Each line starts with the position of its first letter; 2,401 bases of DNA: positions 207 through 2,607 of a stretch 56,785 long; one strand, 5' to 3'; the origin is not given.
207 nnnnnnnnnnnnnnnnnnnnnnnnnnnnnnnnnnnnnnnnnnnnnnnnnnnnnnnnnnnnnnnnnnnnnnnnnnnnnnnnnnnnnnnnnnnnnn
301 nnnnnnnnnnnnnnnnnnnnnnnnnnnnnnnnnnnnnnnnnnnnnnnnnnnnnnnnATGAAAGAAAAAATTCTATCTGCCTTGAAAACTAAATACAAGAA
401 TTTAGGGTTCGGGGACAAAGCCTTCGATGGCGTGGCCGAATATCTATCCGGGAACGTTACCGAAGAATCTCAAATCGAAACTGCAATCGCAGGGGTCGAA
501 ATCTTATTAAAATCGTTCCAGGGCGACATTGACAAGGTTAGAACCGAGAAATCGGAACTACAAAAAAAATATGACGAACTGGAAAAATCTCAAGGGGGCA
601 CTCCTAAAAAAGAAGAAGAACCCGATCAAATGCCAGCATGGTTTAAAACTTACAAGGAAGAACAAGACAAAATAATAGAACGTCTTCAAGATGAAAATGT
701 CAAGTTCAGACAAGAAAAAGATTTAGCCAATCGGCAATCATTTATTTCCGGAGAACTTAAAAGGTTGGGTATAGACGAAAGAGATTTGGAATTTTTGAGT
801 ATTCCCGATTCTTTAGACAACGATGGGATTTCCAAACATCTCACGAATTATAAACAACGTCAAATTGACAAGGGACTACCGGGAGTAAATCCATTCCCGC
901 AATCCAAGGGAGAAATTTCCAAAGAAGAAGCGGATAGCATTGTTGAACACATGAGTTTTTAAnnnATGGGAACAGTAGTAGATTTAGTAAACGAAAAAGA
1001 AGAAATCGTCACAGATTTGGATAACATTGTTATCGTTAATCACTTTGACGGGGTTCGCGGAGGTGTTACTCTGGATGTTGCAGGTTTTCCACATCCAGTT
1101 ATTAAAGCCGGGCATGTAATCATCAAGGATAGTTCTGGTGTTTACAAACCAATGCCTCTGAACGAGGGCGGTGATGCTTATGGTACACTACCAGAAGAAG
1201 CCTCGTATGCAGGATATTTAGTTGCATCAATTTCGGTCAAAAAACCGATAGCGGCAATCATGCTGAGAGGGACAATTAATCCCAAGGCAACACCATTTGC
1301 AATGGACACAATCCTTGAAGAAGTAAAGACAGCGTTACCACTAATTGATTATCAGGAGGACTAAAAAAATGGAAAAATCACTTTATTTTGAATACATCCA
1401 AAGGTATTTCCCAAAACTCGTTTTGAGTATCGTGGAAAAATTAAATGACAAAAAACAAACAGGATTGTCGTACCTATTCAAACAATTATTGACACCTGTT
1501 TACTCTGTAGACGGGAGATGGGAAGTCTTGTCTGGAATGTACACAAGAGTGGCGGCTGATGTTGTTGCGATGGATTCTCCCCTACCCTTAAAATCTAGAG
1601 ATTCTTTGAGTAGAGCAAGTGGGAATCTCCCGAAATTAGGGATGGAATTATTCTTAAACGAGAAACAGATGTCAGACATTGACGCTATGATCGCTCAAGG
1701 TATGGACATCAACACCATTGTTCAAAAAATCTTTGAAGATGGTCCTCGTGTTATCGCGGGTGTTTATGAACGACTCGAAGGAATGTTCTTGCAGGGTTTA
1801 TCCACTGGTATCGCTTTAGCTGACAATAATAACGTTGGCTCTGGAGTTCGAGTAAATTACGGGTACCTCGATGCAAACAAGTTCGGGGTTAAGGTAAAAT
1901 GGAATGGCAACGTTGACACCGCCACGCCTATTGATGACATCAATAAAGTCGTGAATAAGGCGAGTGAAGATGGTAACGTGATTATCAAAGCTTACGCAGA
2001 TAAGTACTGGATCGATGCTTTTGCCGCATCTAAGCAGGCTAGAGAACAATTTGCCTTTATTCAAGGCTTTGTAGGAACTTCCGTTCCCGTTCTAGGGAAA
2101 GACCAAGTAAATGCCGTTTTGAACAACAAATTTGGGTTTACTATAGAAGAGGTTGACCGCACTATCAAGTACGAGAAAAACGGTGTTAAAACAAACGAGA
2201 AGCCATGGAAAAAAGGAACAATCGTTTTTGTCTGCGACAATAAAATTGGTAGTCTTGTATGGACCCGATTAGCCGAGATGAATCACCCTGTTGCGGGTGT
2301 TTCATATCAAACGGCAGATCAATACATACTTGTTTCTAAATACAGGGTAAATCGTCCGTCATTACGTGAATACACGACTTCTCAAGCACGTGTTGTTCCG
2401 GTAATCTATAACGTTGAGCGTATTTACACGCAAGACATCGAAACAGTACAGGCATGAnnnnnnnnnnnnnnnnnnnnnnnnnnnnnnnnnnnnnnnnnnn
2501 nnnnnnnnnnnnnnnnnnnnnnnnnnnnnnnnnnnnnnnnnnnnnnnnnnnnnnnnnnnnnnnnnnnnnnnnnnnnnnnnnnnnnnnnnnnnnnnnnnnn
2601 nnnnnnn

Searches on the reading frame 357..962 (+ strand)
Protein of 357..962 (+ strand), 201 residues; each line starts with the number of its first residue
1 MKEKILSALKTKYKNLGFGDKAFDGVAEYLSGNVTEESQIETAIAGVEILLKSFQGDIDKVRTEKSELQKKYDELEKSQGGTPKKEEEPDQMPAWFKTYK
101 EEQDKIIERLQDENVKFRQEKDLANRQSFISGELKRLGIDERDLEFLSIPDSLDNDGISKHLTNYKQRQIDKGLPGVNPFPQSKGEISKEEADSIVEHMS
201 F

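Call 21: search_protein_families(library=phrogs, proteins=[window:357-962:+])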
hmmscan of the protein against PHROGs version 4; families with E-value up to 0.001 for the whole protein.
window:357-962:+ (201 aa): 1 family
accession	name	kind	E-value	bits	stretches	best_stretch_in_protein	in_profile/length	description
phrog_5824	-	unknown function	1.2e-27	98.1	1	1-191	1-209/228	-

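Call 87: find_homologous_proteins(query=window:357-959:+, max_evalue=0.00001)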
Query window:357-959:+ (201 aa): 381 proteins with E <= 0.00001 among 552 candidates; the best 120 are listed.
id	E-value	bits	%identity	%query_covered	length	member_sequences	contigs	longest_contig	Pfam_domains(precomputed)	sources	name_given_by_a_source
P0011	1.6e-110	385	90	100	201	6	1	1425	-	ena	-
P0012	4.8e-108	377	90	100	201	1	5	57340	-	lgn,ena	-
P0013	6.0e-108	377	88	100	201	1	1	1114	-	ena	-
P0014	1.8e-107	375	89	100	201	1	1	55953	-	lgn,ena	-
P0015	6.3e-106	370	89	100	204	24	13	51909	-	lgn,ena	-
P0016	1.4e-92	327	83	100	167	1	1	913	-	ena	-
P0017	8.5e-65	236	60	100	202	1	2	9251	-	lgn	-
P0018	4.7e-62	227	59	99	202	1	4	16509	-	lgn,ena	-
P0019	9.0e-59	217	60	98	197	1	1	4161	-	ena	-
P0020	1.3e-58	216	55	99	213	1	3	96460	-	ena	-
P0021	1.4e-58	216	57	99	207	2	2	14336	-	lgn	-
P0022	3.5e-58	215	57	99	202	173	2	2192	-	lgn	-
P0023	5.1e-57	211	60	91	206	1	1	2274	-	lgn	-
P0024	2.5e-55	205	58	92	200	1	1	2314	-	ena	-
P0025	2.1e-54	202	58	91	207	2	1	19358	-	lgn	-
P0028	3.2e-50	189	51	100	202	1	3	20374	-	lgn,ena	-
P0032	6.9e-48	181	56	88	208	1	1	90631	-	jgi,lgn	jgi:hypothetical protein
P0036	3.1e-47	179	54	88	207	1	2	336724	-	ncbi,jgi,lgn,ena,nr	ncbi:MAG: hypothetical protein KGZ82_04245 [Bacteroidales bacterium]|nr:hypothetical protein [Bacter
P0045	2.3e-46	176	54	96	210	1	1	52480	-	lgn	-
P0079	5.6e-37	146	45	96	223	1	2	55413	-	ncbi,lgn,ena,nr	ncbi:MAG TPA: hypothetical protein DHV48_03685 [Prolixibacteraceae bacterium]|nr:hypothetical protei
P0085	1.5e-36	144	48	100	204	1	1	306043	-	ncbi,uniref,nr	ncbi:hypothetical protein [Parabacteroides pacaensis]|uniref:hypothetical protein n=1 Tax=Parabacter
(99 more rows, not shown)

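Call 88: find_encoding_contigs(protein=P0020, flank=3000, max_places=1)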
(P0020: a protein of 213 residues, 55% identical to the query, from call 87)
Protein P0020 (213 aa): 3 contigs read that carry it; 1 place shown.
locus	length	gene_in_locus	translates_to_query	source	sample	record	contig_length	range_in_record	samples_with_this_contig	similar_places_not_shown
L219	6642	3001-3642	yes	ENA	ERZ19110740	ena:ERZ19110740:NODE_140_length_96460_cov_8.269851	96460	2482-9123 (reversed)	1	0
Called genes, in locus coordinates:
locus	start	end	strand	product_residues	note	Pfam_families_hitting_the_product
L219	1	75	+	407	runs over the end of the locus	PF03237:Terminase_6N (weak), PF04466:Terminase_3, PF17288:Terminase_3C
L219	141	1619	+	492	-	PF05133:SPP1_portal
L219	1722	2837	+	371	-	-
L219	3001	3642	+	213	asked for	-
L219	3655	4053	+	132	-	-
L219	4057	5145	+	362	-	PF03864:Phage_cap_E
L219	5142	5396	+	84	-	-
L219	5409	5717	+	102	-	PF20449:DUF6706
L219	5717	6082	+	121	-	-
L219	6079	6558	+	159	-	-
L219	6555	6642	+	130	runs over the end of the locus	-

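Call 89: find_encoding_contigs(protein=P0036, flank=3000, max_places=1)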
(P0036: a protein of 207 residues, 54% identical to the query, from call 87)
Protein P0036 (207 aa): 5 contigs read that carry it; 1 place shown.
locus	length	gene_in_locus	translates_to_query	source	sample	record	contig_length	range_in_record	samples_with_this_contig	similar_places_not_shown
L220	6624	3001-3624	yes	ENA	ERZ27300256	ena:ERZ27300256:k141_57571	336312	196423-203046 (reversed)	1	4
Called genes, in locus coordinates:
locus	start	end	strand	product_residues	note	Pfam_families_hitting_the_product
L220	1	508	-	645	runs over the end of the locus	PF13588:HSDR_N_2, PF02384:N6_Mtase, PF01170:UPF0020 (faint), PF07669:Eco57I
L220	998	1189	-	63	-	PF08845:SymE_toxin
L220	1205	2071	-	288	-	PF02384:N6_Mtase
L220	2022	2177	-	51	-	-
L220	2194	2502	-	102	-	-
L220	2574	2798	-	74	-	-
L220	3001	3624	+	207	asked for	-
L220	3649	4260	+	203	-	-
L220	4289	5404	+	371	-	PF03864:Phage_cap_E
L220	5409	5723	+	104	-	PF20449:DUF6706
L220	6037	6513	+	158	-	-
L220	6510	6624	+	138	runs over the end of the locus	-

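Call 90: find_encoding_contigs(protein=P0079, flank=3000, max_places=1)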
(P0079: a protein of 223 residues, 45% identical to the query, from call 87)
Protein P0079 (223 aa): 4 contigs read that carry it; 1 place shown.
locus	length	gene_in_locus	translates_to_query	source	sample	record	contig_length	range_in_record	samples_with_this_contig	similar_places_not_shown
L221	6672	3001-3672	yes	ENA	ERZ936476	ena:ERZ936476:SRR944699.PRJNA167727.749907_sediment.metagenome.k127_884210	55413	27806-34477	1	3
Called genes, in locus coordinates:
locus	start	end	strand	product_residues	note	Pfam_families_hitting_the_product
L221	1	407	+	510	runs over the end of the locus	PF05133:SPP1_portal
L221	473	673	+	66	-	-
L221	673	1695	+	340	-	-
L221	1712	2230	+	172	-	-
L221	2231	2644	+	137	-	-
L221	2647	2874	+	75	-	-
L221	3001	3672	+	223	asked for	-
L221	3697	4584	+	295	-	-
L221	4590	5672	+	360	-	PF03864:Phage_cap_E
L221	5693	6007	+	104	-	PF20449:DUF6706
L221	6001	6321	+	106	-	-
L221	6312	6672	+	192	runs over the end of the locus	-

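Call 91: find_encoding_contigs(protein=P0085, flank=3000, max_places=1)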
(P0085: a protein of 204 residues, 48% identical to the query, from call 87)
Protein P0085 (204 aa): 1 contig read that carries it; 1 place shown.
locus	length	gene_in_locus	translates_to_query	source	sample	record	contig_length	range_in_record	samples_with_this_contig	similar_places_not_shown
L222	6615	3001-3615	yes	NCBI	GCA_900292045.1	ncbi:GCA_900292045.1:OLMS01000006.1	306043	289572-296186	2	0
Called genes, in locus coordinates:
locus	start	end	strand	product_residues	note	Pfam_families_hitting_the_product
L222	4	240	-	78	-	-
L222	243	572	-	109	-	PF10902:WYL_2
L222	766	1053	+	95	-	PF13560:HTH_31, PF12844:HTH_19 (weak), PF13443:HTH_26, PF01381:HTH_3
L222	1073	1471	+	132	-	-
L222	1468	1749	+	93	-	-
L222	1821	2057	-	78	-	-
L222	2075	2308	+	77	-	PF13711:DUF4160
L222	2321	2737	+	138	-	PF10387:DUF2442 (weak)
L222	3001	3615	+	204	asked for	-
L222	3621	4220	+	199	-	PF11133:Phage_head_fibr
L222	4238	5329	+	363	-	-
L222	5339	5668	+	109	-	-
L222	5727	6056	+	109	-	-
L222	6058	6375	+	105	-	PF20449:DUF6706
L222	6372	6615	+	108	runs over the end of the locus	-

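Call 96: find_encoding_contigs(protein=P0018, flank=3000, max_places=1)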
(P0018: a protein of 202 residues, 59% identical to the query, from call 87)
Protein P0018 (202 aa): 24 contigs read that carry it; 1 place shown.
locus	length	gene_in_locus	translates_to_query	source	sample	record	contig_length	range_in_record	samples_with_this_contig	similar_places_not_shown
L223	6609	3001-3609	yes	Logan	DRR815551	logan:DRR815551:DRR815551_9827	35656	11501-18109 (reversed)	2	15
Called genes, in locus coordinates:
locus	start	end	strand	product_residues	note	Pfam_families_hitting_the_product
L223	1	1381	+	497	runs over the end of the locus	PF05133:SPP1_portal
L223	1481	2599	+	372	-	-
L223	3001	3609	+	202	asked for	-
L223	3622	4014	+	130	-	-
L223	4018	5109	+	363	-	PF03864:Phage_cap_E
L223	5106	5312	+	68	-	-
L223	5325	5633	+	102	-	PF20449:DUF6706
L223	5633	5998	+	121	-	-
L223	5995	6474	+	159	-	-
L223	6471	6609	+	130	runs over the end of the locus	-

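Call 97: find_encoding_contigs(protein=P0025, flank=3000, max_places=1)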
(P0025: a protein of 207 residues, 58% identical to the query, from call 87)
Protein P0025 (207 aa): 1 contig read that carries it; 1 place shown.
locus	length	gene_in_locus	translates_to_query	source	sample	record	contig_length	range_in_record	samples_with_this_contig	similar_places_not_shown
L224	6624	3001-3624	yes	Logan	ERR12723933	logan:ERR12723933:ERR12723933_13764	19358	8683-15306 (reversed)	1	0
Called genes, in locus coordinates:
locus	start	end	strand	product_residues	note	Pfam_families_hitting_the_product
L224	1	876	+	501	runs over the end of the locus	PF05133:SPP1_portal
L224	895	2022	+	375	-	-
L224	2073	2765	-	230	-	-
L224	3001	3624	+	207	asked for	-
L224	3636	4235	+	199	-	-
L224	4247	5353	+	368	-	-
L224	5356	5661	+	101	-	PF20449:DUF6706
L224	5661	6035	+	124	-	-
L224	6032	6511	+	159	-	-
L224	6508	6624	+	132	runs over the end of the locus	-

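Call 98: find_encoding_contigs(protein=P0032, flank=3000, max_places=1)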
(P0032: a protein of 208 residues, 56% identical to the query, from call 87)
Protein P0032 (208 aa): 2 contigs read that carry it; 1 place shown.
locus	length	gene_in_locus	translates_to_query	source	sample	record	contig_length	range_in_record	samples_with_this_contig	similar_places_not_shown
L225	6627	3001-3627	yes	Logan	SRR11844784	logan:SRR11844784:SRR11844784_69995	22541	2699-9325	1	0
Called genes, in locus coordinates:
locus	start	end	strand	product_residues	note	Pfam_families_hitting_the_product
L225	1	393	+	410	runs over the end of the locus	PF00583:Acetyltransf_1, PF13673:Acetyltransf_10 (weak), PF13508:Acetyltransf_7 (weak)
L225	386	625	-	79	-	-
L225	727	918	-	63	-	PF08845:SymE_toxin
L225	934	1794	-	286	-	PF02384:N6_Mtase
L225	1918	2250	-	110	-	-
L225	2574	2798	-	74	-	-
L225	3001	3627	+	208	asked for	-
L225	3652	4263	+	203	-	-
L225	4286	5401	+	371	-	PF03864:Phage_cap_E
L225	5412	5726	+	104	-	PF20449:DUF6706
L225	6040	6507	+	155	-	-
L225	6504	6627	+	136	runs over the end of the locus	-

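Call 99: find_encoding_contigs(protein=P0045, flank=3000, max_places=1)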
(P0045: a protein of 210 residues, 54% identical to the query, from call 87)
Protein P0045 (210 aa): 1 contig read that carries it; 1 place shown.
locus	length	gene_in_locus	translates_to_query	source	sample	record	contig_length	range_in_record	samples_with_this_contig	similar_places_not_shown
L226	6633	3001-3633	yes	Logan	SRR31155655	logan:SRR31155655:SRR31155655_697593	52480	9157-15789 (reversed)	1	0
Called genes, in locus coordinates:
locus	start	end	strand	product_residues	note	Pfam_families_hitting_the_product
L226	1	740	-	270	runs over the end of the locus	PF02384:N6_Mtase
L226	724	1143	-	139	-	-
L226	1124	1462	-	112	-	-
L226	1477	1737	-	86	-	-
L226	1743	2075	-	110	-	-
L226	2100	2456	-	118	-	-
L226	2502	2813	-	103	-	-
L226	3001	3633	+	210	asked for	-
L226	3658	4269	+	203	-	-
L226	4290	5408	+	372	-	PF03864:Phage_cap_E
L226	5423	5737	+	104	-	PF20449:DUF6706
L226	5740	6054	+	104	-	-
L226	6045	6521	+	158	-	-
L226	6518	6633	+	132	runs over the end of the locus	-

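Call 100: find_encoding_contigs(protein=P0028, flank=3000, max_places=1)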
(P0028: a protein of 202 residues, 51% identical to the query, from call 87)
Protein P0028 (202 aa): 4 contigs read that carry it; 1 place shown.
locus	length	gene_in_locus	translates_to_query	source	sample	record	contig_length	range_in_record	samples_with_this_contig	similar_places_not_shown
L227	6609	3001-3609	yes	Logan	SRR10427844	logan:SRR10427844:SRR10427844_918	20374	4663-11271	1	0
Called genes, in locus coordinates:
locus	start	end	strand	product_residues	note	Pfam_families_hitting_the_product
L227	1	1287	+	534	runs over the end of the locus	-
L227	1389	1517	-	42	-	-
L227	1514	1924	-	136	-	-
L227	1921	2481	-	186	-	-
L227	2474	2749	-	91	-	PF12844:HTH_19 (faint), PF01381:HTH_3 (weak)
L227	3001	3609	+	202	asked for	-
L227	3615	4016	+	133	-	-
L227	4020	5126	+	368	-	PF03864:Phage_cap_E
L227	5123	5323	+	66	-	-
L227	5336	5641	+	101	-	PF20449:DUF6706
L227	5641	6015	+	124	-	-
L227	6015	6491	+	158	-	-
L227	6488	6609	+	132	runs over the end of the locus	-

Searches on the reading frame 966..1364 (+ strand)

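Call 21: search_protein_families(library=phrogs, proteins=[window:966-1364:+])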
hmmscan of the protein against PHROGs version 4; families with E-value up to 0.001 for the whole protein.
window:966-1364:+ (132 aa): 2 families
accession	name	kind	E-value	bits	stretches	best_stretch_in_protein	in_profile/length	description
phrog_38330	-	unknown function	5.6e-31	108.1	1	1-131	1-137/138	-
phrog_11771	-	unknown function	0.00011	23.3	1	9-68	5-65/127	-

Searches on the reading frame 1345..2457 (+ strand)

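Call 21: search_protein_families(library=phrogs, proteins=[window:1345-2457:+])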
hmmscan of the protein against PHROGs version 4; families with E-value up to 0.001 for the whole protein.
window:1345-2457:+ (370 aa): 1 family
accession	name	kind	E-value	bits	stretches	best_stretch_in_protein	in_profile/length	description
phrog_29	-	head and packaging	2.6e-31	110.2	1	46-365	51-358/439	major head protein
